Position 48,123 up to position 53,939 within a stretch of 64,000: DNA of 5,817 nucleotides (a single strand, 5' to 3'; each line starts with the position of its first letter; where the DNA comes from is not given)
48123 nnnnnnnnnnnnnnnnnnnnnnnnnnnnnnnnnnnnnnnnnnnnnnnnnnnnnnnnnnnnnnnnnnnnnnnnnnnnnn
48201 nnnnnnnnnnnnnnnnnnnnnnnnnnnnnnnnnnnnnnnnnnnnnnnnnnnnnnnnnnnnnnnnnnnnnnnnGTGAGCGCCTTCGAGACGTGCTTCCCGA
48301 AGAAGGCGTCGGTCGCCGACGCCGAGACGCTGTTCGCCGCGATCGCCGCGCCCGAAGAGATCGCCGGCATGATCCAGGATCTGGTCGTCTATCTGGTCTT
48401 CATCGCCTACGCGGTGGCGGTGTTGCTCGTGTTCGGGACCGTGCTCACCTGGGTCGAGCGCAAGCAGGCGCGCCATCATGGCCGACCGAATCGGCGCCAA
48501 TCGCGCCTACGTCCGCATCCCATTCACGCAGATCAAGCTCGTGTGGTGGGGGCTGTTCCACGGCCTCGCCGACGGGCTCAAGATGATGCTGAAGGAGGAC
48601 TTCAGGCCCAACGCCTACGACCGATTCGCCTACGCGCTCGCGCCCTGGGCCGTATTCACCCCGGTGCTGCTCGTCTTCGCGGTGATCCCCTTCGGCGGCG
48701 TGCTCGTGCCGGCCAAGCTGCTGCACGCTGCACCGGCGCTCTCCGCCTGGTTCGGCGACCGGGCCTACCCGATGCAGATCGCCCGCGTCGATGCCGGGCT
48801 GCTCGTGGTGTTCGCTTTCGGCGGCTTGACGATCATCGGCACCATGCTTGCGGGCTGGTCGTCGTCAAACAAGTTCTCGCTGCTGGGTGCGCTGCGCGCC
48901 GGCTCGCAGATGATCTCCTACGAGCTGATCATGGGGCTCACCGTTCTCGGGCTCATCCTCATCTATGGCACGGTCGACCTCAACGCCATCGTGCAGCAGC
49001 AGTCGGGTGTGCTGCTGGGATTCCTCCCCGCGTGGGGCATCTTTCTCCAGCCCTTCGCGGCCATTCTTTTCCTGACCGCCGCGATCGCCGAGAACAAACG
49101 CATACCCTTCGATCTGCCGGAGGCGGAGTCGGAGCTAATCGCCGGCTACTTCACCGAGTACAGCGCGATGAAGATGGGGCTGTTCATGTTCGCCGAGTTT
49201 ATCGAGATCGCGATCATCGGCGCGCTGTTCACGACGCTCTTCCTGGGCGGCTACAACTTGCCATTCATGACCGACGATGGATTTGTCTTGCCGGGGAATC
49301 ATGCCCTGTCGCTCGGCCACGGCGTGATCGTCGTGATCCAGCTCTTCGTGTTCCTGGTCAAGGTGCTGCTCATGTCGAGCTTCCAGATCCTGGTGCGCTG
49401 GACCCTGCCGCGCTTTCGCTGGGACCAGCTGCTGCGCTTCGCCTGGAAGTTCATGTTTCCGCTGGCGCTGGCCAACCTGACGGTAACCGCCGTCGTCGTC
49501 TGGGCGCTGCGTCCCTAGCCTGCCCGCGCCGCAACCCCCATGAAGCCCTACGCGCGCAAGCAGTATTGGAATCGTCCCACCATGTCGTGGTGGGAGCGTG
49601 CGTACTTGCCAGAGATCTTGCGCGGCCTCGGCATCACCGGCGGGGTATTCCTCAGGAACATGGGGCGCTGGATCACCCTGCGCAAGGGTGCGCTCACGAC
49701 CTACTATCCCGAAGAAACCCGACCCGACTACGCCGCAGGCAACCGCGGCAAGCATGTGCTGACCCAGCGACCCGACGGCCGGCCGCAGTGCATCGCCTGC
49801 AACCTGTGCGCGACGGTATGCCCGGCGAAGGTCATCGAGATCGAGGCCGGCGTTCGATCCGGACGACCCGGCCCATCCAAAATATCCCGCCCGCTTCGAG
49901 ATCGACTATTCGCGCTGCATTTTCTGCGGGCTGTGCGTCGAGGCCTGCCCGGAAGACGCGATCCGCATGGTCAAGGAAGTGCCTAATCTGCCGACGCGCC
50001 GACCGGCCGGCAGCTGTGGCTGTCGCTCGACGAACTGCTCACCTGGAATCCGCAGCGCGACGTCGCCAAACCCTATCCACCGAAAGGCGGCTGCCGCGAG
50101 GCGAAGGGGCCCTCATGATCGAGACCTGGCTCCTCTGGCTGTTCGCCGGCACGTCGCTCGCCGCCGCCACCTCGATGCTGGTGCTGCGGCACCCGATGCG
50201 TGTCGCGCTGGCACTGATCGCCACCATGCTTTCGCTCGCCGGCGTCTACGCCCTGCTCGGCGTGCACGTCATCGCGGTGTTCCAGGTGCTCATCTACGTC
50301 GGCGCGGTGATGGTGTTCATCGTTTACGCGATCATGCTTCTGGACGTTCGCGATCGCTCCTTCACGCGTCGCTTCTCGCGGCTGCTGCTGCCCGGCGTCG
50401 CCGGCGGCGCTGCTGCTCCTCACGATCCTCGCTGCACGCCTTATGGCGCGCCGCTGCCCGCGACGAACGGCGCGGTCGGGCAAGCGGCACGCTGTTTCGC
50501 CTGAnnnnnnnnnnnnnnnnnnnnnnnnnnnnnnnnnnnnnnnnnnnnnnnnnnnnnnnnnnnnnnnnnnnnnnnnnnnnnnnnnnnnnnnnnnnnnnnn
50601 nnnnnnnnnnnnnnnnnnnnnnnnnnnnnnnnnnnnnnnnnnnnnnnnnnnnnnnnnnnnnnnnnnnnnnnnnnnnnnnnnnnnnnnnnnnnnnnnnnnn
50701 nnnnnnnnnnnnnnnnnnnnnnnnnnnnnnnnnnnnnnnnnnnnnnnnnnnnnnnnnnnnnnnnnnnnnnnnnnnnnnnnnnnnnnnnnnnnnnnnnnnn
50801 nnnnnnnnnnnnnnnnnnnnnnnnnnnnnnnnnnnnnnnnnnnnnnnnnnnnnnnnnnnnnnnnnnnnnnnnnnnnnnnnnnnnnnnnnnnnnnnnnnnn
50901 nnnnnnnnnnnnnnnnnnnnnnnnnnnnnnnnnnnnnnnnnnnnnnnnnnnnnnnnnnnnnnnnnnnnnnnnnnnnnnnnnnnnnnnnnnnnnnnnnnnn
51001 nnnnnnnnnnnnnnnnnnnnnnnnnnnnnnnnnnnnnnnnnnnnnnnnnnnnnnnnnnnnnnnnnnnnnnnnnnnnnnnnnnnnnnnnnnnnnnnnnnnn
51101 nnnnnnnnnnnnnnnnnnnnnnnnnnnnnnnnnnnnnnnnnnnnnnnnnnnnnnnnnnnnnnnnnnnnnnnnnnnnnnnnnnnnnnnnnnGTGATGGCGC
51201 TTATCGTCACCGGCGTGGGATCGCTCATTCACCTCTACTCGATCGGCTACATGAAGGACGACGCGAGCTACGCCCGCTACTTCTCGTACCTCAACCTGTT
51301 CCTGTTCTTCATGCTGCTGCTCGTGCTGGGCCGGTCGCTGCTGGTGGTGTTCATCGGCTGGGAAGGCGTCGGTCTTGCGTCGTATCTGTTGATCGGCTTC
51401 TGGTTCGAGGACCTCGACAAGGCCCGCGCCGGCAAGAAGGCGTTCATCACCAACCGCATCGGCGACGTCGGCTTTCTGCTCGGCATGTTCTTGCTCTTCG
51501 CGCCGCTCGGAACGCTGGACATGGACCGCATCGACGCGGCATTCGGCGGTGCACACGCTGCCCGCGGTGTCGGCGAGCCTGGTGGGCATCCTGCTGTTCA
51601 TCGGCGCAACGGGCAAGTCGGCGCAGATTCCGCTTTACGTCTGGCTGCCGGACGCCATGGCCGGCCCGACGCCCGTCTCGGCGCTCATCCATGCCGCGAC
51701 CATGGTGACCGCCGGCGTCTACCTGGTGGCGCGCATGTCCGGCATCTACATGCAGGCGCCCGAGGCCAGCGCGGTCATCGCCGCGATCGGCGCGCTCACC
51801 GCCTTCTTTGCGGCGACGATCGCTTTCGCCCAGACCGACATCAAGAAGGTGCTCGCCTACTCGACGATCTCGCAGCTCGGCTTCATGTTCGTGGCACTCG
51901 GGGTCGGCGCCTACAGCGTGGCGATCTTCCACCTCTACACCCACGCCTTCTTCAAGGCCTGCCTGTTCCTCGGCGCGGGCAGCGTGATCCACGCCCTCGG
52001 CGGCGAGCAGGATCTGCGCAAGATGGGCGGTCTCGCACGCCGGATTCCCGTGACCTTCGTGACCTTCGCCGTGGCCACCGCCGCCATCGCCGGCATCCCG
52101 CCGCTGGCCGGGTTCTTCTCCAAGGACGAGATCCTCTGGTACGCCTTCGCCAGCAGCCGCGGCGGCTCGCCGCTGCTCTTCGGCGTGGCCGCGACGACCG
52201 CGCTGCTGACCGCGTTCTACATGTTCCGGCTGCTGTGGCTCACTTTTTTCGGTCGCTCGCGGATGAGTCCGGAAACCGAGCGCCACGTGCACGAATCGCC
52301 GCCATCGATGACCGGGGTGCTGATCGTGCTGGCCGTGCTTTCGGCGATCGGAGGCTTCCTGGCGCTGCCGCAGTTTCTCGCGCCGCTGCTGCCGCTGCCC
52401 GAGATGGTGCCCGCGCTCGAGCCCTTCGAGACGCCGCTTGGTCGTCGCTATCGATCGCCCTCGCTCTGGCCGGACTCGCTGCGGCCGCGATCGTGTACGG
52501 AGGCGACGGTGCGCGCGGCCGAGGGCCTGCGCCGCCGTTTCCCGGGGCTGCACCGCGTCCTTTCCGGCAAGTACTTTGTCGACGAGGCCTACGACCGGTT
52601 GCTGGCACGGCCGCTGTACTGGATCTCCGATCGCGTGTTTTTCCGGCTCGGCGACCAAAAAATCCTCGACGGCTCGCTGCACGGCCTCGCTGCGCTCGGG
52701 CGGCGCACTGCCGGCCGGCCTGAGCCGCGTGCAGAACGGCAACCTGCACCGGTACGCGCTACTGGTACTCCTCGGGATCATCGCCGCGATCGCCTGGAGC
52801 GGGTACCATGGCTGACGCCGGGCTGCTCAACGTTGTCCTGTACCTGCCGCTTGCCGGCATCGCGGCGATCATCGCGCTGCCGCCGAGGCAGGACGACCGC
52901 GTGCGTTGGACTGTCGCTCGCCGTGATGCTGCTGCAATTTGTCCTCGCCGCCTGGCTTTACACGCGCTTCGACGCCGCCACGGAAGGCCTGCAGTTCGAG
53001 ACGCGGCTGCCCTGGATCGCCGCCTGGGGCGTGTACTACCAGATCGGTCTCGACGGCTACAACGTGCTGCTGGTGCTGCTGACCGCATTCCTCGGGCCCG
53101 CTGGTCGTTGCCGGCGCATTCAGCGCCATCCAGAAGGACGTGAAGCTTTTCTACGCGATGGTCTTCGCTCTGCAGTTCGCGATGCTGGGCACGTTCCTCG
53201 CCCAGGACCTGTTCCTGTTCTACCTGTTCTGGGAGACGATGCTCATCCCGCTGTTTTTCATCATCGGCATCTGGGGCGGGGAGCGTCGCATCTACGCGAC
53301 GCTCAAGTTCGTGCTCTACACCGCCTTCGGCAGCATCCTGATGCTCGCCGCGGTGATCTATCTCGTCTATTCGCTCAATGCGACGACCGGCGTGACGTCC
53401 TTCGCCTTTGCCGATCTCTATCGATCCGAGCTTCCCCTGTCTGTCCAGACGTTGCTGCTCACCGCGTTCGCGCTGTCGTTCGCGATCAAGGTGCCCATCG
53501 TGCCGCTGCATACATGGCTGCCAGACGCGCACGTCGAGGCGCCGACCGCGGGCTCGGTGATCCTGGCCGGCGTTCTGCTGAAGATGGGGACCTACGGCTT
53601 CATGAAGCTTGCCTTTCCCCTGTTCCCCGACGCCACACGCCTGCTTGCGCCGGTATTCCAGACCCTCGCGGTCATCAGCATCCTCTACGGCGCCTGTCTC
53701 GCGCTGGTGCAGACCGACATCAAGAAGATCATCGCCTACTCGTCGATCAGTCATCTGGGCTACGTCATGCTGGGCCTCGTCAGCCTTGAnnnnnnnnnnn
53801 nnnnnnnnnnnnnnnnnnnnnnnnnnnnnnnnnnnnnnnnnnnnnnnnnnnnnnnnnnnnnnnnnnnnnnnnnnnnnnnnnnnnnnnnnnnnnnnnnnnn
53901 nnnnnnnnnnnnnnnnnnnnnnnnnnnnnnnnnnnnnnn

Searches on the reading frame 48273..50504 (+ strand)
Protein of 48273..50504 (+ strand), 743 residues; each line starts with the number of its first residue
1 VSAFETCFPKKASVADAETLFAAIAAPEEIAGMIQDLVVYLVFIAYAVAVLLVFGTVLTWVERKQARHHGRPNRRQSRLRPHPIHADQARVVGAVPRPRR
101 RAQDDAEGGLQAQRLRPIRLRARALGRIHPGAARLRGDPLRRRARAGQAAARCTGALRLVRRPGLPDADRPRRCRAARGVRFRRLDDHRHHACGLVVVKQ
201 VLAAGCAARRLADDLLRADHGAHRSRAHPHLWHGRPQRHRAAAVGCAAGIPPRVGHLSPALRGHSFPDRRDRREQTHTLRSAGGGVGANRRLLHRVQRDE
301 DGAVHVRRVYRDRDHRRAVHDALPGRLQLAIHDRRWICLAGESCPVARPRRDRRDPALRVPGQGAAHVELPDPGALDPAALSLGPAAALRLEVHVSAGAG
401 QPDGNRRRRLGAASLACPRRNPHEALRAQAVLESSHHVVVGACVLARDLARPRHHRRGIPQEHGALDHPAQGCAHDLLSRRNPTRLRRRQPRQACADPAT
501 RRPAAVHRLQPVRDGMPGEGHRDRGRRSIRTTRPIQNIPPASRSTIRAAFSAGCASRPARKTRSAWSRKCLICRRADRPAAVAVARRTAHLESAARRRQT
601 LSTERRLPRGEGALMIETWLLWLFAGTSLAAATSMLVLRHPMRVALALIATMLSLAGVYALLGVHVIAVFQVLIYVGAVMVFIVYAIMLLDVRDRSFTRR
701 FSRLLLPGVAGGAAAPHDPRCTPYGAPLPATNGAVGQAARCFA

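Call 70: search_protein_families(library=pfam, proteins=[window:48273-50504:+], max_evalue=0.00001)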
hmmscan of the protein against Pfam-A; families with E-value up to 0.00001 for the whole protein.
window:48273-50504:+ (743 aa): 1 family
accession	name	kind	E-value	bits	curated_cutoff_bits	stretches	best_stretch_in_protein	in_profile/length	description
PF00499.25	Oxidored_q3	-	3.2e-18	66.3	33.2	1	632-710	2-81/146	NADH-ubiquinone/plastoquinone oxidoreductase chain 6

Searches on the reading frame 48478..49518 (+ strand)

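Call 71: search_protein_families(library=pfam, proteins=[window:48478-49518:+], max_evalue=0.001)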
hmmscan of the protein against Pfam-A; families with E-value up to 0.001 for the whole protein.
window:48478-49518:+ (346 aa): 1 family
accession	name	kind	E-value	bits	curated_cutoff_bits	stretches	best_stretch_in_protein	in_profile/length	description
PF00146.26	NADHdh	-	3.6e-89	299.5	27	1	23-338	39-298/298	NADH dehydrogenase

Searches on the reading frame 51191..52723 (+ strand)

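Call 71: search_protein_families(library=pfam, proteins=[window:51191-52723:+], max_evalue=0.001)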
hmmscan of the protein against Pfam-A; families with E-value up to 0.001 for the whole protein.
window:51191-52723:+ (510 aa): 2 families
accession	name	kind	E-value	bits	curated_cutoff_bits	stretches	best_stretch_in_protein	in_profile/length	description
PF00361.26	Proton_antipo_M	-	2e-16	60.5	21.5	1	49-118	3-72/294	NADH:quinone oxidoreductase/Mrp antiporter, TM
PF00662.26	Proton_antipo_N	-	1.3e-12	47.8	24.5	1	1-31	21-51/51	NADH-Ubiquinone oxidoreductase (complex I), chain 5 N-terminus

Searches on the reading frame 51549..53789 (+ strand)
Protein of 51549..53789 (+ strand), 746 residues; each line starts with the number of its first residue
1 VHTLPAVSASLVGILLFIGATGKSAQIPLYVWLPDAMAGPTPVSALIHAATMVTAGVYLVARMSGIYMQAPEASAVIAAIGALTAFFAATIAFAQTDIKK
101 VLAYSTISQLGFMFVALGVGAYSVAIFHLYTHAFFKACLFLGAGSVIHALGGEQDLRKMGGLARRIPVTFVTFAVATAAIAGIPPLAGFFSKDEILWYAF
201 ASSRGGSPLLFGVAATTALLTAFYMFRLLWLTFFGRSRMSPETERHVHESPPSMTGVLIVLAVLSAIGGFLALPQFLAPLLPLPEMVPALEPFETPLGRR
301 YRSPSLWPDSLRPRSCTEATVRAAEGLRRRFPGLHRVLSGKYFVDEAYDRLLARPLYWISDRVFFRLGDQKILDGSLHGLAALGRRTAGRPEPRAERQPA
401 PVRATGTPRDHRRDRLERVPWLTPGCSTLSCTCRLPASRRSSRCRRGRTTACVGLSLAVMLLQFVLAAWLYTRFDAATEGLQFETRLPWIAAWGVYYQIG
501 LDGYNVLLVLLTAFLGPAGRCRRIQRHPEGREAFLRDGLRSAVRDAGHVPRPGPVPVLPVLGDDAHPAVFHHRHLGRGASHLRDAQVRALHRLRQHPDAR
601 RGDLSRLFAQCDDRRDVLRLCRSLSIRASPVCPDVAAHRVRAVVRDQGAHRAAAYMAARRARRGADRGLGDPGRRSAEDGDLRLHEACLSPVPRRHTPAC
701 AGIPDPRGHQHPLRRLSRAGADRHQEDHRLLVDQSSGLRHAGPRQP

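Call 70: search_protein_families(library=pfam, proteins=[window:51549-53789:+], max_evalue=0.00001)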
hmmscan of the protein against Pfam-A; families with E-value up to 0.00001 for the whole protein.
window:51549-53789:+ (746 aa): 1 family
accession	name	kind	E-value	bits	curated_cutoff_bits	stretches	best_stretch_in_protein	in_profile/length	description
PF00361.26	Proton_antipo_M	-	9.8e-64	215.8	21.5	1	9-204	81-280/294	NADH:quinone oxidoreductase/Mrp antiporter, TM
